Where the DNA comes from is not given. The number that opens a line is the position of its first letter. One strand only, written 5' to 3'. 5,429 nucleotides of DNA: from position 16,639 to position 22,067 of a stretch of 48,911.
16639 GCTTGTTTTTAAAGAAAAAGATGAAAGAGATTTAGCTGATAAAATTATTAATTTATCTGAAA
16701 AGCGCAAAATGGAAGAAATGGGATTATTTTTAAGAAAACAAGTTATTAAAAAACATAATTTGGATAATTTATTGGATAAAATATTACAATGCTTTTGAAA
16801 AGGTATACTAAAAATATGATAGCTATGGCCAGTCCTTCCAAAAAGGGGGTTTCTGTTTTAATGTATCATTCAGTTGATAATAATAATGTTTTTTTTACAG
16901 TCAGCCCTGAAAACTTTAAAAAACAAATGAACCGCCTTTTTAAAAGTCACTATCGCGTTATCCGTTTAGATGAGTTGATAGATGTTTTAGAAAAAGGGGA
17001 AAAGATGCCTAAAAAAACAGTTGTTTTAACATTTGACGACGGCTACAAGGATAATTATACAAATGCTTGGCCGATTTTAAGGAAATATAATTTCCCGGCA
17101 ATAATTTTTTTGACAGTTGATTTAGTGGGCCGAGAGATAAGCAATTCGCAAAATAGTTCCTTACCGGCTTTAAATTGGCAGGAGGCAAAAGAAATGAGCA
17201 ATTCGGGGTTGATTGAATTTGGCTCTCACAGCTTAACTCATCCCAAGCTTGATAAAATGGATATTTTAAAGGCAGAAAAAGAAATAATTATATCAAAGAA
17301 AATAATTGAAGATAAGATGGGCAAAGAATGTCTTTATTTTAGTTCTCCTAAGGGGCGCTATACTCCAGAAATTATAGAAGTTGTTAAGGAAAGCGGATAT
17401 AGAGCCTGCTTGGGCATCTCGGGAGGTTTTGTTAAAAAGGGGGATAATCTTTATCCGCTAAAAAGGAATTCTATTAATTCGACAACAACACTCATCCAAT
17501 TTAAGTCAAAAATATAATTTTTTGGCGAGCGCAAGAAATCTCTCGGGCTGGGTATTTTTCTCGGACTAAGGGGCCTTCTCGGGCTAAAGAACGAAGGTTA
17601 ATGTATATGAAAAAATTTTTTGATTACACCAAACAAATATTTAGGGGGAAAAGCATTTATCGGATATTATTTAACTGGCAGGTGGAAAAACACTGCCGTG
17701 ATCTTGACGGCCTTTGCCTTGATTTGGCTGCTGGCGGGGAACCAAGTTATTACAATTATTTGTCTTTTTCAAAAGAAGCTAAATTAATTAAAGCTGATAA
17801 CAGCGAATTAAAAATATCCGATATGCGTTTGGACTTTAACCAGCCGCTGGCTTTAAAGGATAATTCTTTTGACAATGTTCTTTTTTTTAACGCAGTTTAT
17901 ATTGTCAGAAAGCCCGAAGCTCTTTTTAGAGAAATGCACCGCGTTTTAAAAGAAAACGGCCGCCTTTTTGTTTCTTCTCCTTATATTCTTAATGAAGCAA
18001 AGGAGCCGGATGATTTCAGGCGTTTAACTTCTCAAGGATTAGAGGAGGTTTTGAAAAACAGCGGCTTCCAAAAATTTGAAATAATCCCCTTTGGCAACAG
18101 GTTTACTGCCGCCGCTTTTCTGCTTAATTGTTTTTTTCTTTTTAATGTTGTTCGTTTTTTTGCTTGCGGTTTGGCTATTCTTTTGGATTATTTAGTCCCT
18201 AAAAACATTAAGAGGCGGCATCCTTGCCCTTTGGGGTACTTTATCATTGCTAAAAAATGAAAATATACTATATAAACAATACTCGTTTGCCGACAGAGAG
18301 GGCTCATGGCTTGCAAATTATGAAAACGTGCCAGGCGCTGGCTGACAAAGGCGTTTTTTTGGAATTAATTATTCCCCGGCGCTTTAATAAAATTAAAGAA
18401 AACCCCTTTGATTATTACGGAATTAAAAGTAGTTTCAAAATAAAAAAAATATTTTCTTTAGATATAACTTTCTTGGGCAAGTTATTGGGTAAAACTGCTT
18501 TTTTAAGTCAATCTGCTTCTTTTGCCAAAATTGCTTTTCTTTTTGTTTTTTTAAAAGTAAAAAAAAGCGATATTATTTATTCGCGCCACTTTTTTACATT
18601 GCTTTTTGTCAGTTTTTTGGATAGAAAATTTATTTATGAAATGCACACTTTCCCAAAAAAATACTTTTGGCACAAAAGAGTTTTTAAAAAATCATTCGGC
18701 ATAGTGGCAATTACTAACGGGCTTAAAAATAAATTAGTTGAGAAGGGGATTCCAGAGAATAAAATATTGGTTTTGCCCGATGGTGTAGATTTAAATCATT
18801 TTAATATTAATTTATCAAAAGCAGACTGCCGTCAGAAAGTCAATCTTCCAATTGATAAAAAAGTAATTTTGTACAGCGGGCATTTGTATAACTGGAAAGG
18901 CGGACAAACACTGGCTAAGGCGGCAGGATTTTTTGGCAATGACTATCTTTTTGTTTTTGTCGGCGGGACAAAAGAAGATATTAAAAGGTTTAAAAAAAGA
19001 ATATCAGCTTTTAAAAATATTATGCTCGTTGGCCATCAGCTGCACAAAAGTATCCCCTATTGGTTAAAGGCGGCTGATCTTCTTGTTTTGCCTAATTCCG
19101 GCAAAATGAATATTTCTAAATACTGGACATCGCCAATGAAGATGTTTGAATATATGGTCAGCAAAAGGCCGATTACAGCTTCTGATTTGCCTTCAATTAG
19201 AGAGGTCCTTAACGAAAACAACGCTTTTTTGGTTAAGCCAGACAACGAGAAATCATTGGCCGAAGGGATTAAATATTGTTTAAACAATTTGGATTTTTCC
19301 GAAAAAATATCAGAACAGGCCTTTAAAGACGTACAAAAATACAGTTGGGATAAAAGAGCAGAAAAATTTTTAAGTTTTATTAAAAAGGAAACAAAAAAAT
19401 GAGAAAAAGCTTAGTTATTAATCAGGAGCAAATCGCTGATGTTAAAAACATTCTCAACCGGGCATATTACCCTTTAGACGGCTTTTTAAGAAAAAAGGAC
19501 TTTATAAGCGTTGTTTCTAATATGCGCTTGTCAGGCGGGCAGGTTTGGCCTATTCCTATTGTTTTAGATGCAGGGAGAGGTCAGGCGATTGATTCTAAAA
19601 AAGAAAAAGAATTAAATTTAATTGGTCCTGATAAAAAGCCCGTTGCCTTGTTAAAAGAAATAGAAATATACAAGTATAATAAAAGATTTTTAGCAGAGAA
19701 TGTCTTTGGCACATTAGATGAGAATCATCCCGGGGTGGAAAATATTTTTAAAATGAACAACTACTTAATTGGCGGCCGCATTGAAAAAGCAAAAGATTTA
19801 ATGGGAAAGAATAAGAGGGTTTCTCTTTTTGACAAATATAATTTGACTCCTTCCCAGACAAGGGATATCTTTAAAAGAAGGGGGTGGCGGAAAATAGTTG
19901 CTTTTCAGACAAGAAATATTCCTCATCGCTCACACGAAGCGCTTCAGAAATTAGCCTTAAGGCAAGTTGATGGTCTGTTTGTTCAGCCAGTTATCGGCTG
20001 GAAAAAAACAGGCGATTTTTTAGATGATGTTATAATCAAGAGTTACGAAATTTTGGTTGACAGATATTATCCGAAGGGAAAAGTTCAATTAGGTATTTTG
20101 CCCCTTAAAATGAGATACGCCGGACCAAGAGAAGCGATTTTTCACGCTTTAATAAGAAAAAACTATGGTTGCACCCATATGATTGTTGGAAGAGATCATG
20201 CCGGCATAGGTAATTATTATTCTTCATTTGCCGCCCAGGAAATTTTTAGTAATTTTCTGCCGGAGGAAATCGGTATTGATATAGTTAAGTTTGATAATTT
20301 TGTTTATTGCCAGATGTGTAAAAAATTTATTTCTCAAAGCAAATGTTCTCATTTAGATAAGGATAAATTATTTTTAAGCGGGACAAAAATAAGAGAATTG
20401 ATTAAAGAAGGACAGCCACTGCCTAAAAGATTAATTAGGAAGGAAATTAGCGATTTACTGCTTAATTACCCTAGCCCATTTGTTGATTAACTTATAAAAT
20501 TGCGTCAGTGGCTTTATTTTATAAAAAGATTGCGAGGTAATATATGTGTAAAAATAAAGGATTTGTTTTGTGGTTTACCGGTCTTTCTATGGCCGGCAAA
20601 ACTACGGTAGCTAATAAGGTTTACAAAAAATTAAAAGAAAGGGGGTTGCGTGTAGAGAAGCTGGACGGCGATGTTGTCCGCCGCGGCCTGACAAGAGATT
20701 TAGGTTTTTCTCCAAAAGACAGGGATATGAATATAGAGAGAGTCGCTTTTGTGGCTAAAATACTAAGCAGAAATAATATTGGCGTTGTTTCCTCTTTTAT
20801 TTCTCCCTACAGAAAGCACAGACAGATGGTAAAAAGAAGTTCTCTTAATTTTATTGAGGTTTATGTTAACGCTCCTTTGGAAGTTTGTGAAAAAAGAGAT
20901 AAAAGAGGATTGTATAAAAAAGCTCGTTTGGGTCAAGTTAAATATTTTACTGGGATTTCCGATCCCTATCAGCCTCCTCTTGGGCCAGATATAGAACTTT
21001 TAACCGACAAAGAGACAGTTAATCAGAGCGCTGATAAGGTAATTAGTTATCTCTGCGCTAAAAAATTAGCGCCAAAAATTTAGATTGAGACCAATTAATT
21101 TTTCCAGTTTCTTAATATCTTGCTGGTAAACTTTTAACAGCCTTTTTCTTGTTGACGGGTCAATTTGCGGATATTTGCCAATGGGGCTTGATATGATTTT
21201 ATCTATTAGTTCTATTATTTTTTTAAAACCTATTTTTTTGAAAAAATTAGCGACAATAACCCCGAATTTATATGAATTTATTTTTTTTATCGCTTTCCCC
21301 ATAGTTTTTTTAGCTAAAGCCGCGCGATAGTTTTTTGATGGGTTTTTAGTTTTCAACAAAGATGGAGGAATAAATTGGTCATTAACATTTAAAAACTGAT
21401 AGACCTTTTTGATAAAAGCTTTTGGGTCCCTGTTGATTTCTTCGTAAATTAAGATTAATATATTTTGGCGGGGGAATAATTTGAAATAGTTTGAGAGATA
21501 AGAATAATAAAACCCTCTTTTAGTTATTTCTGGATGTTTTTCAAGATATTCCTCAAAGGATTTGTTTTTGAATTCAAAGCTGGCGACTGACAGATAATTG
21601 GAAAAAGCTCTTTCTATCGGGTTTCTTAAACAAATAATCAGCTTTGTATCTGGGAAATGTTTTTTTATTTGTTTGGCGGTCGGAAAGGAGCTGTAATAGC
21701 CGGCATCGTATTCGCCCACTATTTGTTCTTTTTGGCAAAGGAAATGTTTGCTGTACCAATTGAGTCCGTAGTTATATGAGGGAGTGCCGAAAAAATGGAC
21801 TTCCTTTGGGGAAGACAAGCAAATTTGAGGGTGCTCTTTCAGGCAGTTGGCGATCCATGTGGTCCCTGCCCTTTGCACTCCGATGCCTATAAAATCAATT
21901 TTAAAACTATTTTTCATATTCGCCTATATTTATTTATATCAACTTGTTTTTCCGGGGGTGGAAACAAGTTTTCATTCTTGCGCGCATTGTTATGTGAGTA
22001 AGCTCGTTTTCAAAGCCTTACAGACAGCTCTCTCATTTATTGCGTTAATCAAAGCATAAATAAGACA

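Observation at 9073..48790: A ~40-kb, 34-gene glycoconjugate cluster combining sulfation, six radical SAM enzymes, triple amidation and lipid-carrier transfer; candidate undescribed surface-glycan system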

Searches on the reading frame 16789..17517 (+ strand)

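Call 5: search_protein_families(library=pfam, proteins=[window:16789-17517:+], max_evalue=0.001)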
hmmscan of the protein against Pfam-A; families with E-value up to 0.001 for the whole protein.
window:16789-17517:+ (242 aa): 2 families
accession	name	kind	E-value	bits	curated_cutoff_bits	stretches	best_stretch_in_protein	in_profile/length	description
PF01522.26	Polysacc_deac_1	-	2.7e-28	98.9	23.1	1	72-206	3-123/124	Polysaccharide deacetylase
PF03065.20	Glyco_hydro_57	-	1.5e-06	28.2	21.2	1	131-208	92-170/291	Glycosyl hydrolase family 57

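Call 86: search_protein_families(library=ncbifam, proteins=[window:16789-17517:+], max_evalue=0.000001)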
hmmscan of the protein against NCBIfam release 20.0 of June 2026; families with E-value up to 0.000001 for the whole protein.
window:16789-17517:+ (242 aa): 8 families
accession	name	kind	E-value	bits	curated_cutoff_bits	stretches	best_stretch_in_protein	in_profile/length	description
TIGR03938.2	deacetyl_PgaB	equivalog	1.1e-34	119.8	321.9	1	21-149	3-143/621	poly-beta-1,6-N-acetyl-D-glucosamine N-deacetylase PgaB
NF011177.0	PRK14582.1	equivalog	9.7e-22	77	923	1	17-149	45-186/671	poly-beta-1,6-N-acetyl-D-glucosamine N-deacetylase PgaB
TIGR03933.1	PIA_icaB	equivalog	6.1e-21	75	248.35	1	27-230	24-230/245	intercellular adhesin biosynthesis polysaccharide N-deacetylase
NF011176.0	PRK14581.1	equivalog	2e-18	65.9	1091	1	18-150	46-187/673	poly-beta-1,6-N-acetyl-D-glucosamine N-deacetylase PgaB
TIGR02764.1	spore_ybaN_pdaB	equivalog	3.6e-14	53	237.4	1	75-206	5-123/191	polysaccharide deacetylase family sporulation protein PdaB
TIGR02884.1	spore_pdaA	equivalog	2.8e-11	43.6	298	1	74-206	35-155/224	delta-lactam-biosynthetic de-N-acetylase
NF045820.1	PgAcgDacpgdA_Strep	equivalog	1.1e-07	31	800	1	70-195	262-374/463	peptidoglycan-N-acetylglucosamine deacetylase PgdA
TIGR04243.1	nodulat_NodB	equivalog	1.6e-07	31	240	1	76-206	2-120/197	chitooligosaccharide deacetylase NodB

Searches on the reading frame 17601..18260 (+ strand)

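Call 5: search_protein_families(library=pfam, proteins=[window:17601-18260:+], max_evalue=0.001)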
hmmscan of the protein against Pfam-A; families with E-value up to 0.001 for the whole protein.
window:17601-18260:+ (219 aa): 5 families
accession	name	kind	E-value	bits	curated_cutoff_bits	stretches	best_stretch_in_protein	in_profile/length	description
PF08241.18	Methyltransf_11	-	1.8e-09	38.5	21.2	1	72-124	44-95/95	Methyltransferase domain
PF13847.12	Methyltransf_31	-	1.5e-07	31.6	27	1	65-134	53-119/145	Methyltransferase domain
PF13649.12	Methyltransf_25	-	2.4e-05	25.4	27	1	68-120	44-97/97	Methyltransferase domain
PF08242.18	Methyltransf_12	-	4.4e-05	24.6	30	1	64-122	40-98/98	Methyltransferase domain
PF13489.12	Methyltransf_23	-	0.00025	21.3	27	1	71-142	63-132/164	Methyltransferase domain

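Call 86: search_protein_families(library=ncbifam, proteins=[window:17601-18260:+], max_evalue=0.000001)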
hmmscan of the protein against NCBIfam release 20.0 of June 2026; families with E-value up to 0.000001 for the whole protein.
window:17601-18260:+ (219 aa): 1 family
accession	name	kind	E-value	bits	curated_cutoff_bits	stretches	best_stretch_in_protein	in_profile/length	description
NF045667.1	MTase_DVU1556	equivalog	7.4e-07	28.8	155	0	62-157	57-161/213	DVU_1556 family methyltransferase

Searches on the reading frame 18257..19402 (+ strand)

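Call 5: search_protein_families(library=pfam, proteins=[window:18257-19402:+], max_evalue=0.001)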
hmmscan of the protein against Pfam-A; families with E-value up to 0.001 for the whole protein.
window:18257-19402:+ (381 aa): 4 families
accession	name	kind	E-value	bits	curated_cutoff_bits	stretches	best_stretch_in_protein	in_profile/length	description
PF00534.26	Glycos_transf_1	-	5e-17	62.4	26.4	1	191-357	5-171/172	Glycosyl transferases group 1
PF13692.12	Glyco_trans_1_4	-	5.5e-17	62.8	27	1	202-344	2-142/142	Glycosyl transferases group 1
PF13439.12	Glyco_transf_4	-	6e-08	33.3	28.5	1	24-180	11-169/170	Glycosyltransferase Family 4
PF13524.12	Glyco_trans_1_2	-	5.5e-07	30.1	25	1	267-372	41-143/144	Glycosyl transferase-like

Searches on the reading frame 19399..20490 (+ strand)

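Call 5: search_protein_families(library=pfam, proteins=[window:19399-20490:+], max_evalue=0.001)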
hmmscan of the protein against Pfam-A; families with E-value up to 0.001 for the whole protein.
window:19399-20490:+ (363 aa): 2 families
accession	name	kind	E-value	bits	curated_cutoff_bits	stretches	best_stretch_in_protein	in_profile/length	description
PF01747.23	ATP-sulfurylase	-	4.3e-87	291.4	24.3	1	146-356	2-211/212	ATP-sulfurylase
PF14306.12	PUA_2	-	1.3e-35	122.9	27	1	3-130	29-156/159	PUA-like domain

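Call 86: search_protein_families(library=ncbifam, proteins=[window:19399-20490:+], max_evalue=0.000001)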
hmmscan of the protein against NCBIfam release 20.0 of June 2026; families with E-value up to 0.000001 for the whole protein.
window:19399-20490:+ (363 aa): 3 families
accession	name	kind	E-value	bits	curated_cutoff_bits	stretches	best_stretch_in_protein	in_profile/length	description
NF003166.0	PRK04149.1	subfamily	7.8e-131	436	387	1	4-357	34-381/393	sulfate adenylyltransferase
TIGR00339.1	sopT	equivalog_domain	2e-104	349.5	322.95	1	3-354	28-381/383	sulfate adenylyltransferase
NF004040.0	PRK05537.1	equivalog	1e-87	295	669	1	3-354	34-385/572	bifunctional sulfate adenylyltransferase/adenylylsulfate kinase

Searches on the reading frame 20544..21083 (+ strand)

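Call 5: search_protein_families(library=pfam, proteins=[window:20544-21083:+], max_evalue=0.001)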
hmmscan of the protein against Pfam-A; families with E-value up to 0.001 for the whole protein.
window:20544-21083:+ (179 aa): 3 families
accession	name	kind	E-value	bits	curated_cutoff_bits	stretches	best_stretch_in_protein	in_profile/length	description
PF01583.26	APS_kinase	-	1.4e-59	201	21.1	1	5-152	1-151/152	Adenylylsulphate kinase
PF08433.16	KTI12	-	3.6e-07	30.4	22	1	11-123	6-120/271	Chromatin associated protein KTI12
PF13671.12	AAA_33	-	1.1e-05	26.2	27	1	8-120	1-116/143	AAA domain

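Call 86: search_protein_families(library=ncbifam, proteins=[window:20544-21083:+], max_evalue=0.000001)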
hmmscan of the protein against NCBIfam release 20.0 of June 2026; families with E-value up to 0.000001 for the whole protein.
window:20544-21083:+ (179 aa): 7 families
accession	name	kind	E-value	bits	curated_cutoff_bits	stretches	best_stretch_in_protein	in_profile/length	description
NF002059.0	PRK00889.1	subfamily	3e-70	235.5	244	1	3-174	2-173/177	adenylyl-sulfate kinase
TIGR00455.1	apsK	equivalog_domain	3.3e-67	225.7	138.7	1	3-170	15-184/184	adenylyl-sulfate kinase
NF004040.0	PRK05537.1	equivalog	2.9e-60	204.3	669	1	4-173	394-567/572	bifunctional sulfate adenylyltransferase/adenylylsulfate kinase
NF003013.0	PRK03846.1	subfamily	3.9e-59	199.7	163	1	3-174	25-198/202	adenylyl-sulfate kinase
NF004035.0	PRK05506.1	subfamily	6.5e-55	186.6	715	1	3-174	457-630/632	bifunctional sulfate adenylyltransferase subunit 1/adenylylsulfate kinase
NF004041.0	PRK05541.1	subfamily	3.2e-28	99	127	1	2-166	3-163/176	adenylyl-sulfate kinase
TIGR03574.1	selen_PSTK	equivalog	5.4e-07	29.3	290.5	0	9-120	2-114/249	L-seryl-tRNA(Sec) kinase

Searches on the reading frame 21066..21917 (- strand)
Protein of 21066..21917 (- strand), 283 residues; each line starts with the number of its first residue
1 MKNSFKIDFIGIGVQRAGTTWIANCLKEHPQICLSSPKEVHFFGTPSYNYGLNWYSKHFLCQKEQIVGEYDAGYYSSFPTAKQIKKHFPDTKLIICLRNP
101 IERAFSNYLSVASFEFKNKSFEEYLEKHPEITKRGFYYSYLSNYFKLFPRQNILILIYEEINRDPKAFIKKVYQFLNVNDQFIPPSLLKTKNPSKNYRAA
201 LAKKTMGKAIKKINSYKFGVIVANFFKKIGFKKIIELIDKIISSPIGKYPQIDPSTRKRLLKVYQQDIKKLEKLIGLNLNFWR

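Call 5: search_protein_families(library=pfam, proteins=[window:21066-21917:-], max_evalue=0.001)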
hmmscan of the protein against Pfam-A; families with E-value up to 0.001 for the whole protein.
window:21066-21917:- (283 aa): 2 families
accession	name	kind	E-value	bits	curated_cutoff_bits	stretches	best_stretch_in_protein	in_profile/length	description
PF00685.33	Sulfotransfer_1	-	3.8e-21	76.1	22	1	8-179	3-182/255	Sulfotransferase domain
PF13469.12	Sulfotransfer_3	-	1.2e-19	71.9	27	1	77-179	111-213/216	Sulfotransferase family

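Call 11: find_encoding_contigs(protein=window:21066-21917:-, flank=10000, max_places=6)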
Protein window:21066-21917:- (283 aa): 1 contig read that carries it; 1 place shown.
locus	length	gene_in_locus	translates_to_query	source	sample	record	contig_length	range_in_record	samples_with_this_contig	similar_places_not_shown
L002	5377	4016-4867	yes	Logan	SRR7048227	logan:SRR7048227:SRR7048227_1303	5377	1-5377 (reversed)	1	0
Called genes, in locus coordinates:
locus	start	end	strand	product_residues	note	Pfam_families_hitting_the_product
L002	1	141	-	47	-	?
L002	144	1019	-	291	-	PF00685:Sulfotransfer_1, PF13469:Sulfotransfer_3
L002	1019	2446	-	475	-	PF02310:B12-binding, PF04055:Radical_SAM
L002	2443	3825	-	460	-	PF02310:B12-binding, PF04055:Radical_SAM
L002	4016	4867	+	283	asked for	PF00685:Sulfotransfer_1, PF13469:Sulfotransfer_3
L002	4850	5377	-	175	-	?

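Call 86: search_protein_families(library=ncbifam, proteins=[window:21066-21917:-], max_evalue=0.000001)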
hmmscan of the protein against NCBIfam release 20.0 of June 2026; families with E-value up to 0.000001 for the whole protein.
window:21066-21917:- (283 aa): 0 families
